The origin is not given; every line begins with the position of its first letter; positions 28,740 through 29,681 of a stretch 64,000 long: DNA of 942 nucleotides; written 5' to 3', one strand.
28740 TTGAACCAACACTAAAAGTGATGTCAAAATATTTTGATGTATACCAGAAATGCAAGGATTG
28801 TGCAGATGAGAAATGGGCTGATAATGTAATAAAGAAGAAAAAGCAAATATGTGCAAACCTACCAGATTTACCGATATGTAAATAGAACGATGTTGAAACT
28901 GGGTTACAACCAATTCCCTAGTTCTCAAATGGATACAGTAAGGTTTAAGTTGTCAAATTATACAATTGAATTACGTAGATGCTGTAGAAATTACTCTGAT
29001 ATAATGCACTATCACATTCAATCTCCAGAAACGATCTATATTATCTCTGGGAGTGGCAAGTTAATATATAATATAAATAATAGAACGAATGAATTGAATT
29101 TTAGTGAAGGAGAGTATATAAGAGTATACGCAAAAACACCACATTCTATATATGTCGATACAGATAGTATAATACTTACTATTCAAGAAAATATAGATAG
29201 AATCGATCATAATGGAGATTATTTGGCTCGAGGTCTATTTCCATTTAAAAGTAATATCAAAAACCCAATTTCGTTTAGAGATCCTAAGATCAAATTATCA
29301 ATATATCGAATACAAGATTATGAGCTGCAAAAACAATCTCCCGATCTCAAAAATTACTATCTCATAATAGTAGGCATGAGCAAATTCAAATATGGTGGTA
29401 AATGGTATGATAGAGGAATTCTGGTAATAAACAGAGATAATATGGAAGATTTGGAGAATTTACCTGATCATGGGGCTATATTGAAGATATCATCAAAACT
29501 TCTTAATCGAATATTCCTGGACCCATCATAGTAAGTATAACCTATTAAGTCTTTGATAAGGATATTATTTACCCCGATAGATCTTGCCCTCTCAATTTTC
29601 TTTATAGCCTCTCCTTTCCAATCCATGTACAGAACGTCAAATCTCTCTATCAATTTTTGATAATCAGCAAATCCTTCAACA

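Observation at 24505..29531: Divergent cluster: wHTH/long coiled-coil protein + 892-aa Cys-rich lipoprotein + cupin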

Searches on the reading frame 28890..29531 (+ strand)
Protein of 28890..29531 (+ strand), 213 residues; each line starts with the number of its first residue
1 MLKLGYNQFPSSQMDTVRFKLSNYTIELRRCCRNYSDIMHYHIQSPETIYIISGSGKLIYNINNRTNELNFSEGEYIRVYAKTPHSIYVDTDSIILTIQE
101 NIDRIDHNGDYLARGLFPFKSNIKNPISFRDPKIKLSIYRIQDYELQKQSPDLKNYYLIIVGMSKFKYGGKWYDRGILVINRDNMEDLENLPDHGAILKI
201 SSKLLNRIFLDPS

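Call 3: search_protein_families(library=pfam, proteins=[window:28890-29531:+], max_evalue=1)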
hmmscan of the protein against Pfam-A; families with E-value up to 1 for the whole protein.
window:28890-29531:+ (213 aa): 3 families
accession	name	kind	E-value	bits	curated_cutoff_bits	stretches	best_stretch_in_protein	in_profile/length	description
PF07883.17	Cupin_2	-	1.5e-06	28.3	27.2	1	38-93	12-62/70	Cupin domain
PF00190.28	Cupin_1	-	0.0091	16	22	1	39-90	48-102/151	Cupin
PF07653.23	SH3_2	-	0.079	13.1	21.8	1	62-82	8-31/55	Variant SH3 domain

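Call 4: search_protein_families(library=ncbifam, proteins=[window:28890-29531:+], max_evalue=1)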
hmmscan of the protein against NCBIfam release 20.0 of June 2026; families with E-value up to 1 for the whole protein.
window:28890-29531:+ (213 aa): 1 family
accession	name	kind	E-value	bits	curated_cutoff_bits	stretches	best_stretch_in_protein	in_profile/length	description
NF011707.0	PRK15128.1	equivalog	0.12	11.1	712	1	99-128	37-66/396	23S rRNA (cytosine(1962)-C(5))-methyltransferase RlmI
